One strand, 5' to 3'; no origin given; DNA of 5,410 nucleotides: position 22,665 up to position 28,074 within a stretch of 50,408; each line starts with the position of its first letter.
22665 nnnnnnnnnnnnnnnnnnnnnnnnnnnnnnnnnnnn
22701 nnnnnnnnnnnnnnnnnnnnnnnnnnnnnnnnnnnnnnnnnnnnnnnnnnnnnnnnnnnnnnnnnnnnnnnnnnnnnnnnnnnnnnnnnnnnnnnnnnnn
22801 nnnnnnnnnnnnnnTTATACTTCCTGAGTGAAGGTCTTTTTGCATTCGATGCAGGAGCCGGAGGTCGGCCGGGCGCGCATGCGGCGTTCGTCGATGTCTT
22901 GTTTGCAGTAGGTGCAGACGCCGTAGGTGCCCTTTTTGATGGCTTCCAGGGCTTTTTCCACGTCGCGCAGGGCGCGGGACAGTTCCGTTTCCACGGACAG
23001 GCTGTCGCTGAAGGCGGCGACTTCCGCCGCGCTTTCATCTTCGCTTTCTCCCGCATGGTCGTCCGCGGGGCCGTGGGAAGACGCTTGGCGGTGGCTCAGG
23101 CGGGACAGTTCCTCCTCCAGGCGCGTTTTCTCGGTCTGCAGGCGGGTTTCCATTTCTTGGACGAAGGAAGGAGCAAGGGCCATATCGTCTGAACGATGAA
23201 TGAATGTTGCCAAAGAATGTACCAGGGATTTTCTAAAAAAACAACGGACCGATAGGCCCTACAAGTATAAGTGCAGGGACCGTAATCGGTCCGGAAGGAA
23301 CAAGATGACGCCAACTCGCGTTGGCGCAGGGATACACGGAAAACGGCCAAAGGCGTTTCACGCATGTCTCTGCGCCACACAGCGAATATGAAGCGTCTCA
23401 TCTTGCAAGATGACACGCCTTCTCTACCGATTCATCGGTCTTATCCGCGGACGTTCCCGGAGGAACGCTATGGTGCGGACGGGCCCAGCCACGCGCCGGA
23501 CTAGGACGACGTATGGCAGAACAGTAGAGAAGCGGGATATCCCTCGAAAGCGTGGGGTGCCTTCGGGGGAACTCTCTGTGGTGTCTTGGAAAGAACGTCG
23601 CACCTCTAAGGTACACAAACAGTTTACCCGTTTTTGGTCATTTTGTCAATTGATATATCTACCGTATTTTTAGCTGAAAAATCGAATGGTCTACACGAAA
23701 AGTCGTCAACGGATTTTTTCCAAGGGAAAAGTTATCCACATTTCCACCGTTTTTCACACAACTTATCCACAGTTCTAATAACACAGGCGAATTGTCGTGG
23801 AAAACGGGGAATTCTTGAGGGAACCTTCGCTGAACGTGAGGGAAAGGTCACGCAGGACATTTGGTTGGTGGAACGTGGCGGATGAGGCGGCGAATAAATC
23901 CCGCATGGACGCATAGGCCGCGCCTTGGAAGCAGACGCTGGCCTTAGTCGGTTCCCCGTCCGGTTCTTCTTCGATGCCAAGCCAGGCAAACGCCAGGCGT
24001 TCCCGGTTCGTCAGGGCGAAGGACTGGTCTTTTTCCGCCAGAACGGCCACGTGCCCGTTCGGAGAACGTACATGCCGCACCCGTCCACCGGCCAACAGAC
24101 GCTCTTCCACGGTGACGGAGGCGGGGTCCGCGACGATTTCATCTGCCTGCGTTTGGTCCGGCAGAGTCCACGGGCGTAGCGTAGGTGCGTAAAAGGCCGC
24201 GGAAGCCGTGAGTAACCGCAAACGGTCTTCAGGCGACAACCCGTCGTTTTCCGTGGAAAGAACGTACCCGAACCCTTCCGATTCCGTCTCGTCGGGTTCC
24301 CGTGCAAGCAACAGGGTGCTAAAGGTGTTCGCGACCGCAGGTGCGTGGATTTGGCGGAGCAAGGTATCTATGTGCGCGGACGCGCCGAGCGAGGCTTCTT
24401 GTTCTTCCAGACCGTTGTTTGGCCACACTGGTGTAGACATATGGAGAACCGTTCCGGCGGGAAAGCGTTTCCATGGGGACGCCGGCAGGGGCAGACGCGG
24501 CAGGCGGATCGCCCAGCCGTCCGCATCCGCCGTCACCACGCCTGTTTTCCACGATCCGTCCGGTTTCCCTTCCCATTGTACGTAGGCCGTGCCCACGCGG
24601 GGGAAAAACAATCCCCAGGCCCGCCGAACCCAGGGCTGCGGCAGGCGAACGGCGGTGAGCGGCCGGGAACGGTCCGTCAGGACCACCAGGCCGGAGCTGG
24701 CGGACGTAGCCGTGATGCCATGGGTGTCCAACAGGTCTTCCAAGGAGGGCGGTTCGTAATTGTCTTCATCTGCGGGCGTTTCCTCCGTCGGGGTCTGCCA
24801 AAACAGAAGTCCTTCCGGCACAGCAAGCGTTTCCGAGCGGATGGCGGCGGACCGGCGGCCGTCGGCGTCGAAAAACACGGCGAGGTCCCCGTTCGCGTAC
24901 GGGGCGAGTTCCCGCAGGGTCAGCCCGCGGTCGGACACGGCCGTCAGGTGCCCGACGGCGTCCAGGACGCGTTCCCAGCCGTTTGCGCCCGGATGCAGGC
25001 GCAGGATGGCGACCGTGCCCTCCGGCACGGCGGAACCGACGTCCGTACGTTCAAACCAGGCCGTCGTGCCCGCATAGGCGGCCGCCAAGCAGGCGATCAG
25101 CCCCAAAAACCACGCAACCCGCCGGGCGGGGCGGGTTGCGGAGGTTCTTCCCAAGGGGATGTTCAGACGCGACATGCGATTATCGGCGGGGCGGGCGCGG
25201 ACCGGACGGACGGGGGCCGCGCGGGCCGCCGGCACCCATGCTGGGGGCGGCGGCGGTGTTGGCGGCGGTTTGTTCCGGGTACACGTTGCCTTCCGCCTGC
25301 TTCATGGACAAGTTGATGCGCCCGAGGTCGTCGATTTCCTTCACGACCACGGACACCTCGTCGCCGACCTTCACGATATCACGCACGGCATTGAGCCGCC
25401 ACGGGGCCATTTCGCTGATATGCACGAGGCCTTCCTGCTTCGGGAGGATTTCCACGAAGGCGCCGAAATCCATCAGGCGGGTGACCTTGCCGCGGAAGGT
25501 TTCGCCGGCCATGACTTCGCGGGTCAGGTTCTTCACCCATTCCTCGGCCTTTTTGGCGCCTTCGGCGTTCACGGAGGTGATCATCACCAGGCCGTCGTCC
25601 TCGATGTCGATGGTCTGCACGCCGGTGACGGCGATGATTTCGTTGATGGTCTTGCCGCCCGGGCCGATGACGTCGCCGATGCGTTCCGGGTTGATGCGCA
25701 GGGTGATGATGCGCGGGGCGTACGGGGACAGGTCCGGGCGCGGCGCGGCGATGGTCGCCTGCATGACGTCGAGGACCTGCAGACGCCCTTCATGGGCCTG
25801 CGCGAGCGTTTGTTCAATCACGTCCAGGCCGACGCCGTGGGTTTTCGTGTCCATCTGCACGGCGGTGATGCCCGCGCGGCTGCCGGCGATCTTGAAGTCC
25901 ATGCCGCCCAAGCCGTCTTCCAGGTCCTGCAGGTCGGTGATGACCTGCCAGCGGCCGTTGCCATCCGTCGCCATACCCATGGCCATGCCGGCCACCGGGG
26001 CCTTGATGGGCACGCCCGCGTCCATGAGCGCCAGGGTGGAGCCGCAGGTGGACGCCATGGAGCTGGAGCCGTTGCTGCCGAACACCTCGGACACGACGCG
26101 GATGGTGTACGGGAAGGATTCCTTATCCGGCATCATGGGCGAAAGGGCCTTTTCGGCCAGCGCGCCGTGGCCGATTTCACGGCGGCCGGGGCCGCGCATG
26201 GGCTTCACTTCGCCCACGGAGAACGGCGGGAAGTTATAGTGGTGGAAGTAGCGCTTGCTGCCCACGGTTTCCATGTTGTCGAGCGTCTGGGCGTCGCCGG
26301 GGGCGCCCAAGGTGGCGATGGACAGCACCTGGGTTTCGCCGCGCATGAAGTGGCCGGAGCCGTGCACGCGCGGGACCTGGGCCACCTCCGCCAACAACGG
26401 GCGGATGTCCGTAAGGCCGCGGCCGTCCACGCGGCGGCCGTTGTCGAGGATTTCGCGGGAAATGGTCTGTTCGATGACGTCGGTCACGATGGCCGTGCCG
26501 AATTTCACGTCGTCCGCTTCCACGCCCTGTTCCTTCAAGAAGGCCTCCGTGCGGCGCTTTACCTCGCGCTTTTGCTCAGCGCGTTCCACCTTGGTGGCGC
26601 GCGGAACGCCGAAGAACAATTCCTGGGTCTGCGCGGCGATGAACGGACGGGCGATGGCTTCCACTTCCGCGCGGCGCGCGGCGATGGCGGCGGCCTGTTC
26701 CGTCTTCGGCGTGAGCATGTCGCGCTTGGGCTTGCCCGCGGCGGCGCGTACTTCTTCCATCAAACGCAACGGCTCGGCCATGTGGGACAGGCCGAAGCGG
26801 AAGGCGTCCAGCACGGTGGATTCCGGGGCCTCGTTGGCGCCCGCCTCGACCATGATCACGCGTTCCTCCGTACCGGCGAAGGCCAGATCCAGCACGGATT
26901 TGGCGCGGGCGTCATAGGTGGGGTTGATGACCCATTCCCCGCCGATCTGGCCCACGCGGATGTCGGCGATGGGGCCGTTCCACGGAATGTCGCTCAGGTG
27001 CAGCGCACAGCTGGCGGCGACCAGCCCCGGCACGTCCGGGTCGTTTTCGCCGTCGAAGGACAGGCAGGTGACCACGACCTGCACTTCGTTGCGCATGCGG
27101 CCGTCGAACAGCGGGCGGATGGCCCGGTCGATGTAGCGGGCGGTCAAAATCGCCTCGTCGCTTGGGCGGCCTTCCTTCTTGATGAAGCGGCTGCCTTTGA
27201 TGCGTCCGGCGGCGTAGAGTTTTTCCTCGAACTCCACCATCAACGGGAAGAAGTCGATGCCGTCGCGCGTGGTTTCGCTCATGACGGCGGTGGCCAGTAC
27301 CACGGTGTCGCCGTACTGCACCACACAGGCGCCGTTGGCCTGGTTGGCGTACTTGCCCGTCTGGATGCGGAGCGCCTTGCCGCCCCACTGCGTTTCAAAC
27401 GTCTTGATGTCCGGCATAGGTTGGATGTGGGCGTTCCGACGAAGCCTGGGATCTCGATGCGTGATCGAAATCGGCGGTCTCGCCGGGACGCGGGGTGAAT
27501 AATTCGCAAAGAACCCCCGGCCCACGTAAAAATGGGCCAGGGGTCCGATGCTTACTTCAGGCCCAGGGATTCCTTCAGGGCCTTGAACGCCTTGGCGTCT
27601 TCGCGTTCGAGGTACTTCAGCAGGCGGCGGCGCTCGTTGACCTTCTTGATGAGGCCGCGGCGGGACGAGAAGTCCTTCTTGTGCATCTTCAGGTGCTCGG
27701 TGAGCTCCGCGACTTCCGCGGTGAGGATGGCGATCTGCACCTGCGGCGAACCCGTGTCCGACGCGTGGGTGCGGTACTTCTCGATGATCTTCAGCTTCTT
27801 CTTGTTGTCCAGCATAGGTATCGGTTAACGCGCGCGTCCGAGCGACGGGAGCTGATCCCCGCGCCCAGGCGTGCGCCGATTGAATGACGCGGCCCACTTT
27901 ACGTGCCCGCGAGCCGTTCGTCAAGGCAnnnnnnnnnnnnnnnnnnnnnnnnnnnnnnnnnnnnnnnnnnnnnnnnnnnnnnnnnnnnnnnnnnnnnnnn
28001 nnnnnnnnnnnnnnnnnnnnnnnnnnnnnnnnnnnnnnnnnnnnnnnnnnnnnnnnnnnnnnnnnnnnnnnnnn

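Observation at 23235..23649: Candidate ~375-nt highly structured RNA between the pnp operon and the dksA-like gene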

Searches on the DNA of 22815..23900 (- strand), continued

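Call 87: search_with_rna_model(model_id=R1, sources=[window, L001, L002, L003, L004, L016, L024, L025, L028, L030, L031, L033, L035, L037, L038, L040, L041, L046, L048, L050, L051, L055, L057, L058, L060, L063, L064, L076, L007, L006, L068, L005, L008], max_evalue=0.01, make_alignment=true)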
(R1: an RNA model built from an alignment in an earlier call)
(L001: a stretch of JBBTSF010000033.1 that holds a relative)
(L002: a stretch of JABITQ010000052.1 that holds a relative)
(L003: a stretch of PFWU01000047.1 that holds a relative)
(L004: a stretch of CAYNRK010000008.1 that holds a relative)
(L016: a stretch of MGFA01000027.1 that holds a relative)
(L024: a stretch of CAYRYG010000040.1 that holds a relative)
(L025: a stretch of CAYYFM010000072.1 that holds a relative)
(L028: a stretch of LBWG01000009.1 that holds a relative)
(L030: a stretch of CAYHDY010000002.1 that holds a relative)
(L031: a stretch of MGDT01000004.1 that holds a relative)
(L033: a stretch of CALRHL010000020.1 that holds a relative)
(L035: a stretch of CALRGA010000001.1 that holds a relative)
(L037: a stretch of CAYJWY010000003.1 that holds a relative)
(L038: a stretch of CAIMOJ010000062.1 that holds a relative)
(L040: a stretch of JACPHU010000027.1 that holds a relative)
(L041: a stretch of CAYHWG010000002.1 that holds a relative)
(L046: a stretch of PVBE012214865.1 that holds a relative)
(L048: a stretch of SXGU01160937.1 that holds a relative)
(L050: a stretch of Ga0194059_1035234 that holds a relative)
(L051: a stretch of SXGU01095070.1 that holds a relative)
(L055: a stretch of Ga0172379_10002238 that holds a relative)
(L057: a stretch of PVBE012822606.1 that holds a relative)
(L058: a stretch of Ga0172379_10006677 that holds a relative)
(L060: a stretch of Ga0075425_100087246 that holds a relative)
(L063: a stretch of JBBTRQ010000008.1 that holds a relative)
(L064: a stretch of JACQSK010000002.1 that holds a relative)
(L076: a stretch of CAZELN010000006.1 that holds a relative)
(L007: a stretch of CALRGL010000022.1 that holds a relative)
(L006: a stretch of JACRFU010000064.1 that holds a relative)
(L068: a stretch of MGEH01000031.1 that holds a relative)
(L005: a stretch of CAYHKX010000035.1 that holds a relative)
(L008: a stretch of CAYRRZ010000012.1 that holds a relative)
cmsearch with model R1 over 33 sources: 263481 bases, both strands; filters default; matches with E-value up to 0.01: 30.
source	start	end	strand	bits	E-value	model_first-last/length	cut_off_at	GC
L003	3660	3778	+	113.2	1.7e-23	1-118/118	no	0.45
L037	6782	6901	+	110.4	7.5e-23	1-118/118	no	0.38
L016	260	378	-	110.2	8.4e-23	1-118/118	no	0.43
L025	5246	5367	+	109.4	1.3e-22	1-118/118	no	0.41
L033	1474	1599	-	107.9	2.9e-22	1-118/118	no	0.41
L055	2531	2649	+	106.7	5.3e-22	1-118/118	no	0.45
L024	1821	1939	-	106.6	5.6e-22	1-118/118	no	0.45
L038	7183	7301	+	105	1.4e-21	1-118/118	no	0.45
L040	4839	4955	-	104.3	1.9e-21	1-118/118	no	0.39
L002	3641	3758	+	104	2.3e-21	1-118/118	no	0.44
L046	1371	1487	-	103.6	2.8e-21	1-118/118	no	0.43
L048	5701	5822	+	101.7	7.7e-21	1-118/118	no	0.48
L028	7080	7197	-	101.1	1.1e-20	1-118/118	no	0.38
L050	797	915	-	100.5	1.5e-20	1-118/118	no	0.34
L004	3676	3792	+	100.2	1.7e-20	1-118/118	no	0.38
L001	3667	3786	+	100.2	1.8e-20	1-118/118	no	0.41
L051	3993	4115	+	100.1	1.9e-20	1-118/118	no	0.48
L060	1478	1595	+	97.2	8.5e-20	1-118/118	no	0.49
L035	2241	2360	-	96.4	1.4e-19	1-118/118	no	0.44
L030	1272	1389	-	95.3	2.4e-19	1-118/118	no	0.36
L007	3648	3765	+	94.8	3.2e-19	1-118/118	no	0.4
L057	2941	3065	+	93.8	5.3e-19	1-118/118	no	0.41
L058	148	266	+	91.6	1.8e-18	1-118/118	no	0.47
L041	7839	7959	+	90.2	3.7e-18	1-118/118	no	0.35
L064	2161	2278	+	88.1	1.1e-17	1-118/118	no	0.47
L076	2197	2315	+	79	1.5e-15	1-118/118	no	0.43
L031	4764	4892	-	78.2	2.3e-15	1-118/118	no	0.5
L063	2192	2310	+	77.5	3.3e-15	1-118/118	no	0.46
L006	1555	1659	+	30.2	0.00033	1-118/118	no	0.42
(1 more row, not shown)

Alignment A5: 30 matches aligned to the model, 170 columns, each read 5' to 3' on its own strand. Consensus structure (alignment columns), stored with it:
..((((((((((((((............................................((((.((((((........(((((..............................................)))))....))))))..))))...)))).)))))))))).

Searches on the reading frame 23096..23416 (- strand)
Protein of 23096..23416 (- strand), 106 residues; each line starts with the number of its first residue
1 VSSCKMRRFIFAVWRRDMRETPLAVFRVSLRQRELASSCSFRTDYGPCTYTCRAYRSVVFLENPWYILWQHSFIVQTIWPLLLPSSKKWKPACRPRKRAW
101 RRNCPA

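Call 78: search_protein_families(library=pfam, proteins=[window:23096-23416:-], max_evalue=1)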
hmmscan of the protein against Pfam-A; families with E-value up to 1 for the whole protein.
window:23096-23416:- (106 aa): 1 family
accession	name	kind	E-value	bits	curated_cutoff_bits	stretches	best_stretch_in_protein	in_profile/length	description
PF15215.11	FDC-SP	-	0.13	13.3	27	1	34-76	19-58/69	Follicular dendritic cell secreted peptide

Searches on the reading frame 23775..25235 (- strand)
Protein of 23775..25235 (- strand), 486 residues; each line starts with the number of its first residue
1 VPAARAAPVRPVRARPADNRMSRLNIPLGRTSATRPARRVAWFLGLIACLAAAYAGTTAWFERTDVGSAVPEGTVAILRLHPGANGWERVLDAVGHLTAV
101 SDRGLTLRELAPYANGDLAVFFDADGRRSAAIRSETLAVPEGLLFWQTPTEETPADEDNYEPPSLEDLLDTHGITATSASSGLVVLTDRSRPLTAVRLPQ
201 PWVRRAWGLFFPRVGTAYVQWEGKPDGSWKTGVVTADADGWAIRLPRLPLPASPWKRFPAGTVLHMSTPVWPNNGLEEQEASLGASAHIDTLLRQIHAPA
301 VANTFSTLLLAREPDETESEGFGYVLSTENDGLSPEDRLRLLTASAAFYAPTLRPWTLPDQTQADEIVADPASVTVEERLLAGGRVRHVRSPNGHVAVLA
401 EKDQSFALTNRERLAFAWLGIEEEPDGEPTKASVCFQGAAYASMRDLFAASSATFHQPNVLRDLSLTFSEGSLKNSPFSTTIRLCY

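Call 8: search_protein_families(library=pfam, proteins=[window:23775-25235:-])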
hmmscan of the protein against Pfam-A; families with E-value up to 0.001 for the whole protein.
window:23775-25235:- (486 aa): 0 families

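Call 82: search_protein_families(library=ncbifam, proteins=[window:23775-25235:-], max_evalue=0.01)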
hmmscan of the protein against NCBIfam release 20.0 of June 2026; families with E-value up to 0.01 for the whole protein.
window:23775-25235:- (486 aa): 0 families
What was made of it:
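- Checked: The gene immediately upstream is a 486-aa hypothetical protein with no Pfam or NCBIfam match (23775-25235; calls 8, 82). pnp lies beyond it.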

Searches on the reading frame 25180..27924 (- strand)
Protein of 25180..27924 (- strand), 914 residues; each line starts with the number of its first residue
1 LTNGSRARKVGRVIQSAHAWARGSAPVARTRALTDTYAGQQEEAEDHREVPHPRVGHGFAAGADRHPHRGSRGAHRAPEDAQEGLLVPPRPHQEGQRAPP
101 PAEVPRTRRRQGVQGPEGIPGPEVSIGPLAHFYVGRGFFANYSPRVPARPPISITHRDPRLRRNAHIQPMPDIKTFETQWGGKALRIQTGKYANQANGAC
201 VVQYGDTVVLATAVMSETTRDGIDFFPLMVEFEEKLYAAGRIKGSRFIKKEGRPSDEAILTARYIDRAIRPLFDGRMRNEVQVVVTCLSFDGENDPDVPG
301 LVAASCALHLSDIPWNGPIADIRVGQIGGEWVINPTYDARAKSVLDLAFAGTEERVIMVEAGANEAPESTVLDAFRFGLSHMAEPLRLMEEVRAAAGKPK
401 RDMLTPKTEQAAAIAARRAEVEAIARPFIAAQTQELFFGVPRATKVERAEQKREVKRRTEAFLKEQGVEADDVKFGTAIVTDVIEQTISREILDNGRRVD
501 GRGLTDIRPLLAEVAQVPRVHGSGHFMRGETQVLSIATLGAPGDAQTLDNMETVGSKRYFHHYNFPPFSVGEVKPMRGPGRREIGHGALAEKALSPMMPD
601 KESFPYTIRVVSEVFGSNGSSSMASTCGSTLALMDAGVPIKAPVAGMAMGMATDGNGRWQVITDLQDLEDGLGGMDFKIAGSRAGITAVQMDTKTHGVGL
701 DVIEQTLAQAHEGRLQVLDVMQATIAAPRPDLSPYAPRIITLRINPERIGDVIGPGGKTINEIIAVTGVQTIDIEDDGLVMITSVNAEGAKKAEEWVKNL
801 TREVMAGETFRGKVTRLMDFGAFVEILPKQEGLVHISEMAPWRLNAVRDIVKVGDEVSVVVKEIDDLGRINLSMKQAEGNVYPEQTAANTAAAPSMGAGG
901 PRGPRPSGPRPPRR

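Call 8: search_protein_families(library=pfam, proteins=[window:25180-27924:-])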
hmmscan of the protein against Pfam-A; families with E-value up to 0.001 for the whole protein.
window:25180-27924:- (914 aa): 4 families
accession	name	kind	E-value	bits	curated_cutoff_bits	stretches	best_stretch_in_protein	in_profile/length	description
PF01138.27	RNase_PH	-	4e-52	176.5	25.5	2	183-314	3-130/130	3' exoribonuclease family, domain 1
PF00575.29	S1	-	2.1e-16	60.5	22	1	804-875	2-74/74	S1 RNA binding domain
PF03725.20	RNase_PH_C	-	9.2e-12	45.2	20.8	1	318-379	2-65/67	3' exoribonuclease family, domain 2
PF00013.35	KH_1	-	2e-09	37.5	21.5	1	740-797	2-64/66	KH domain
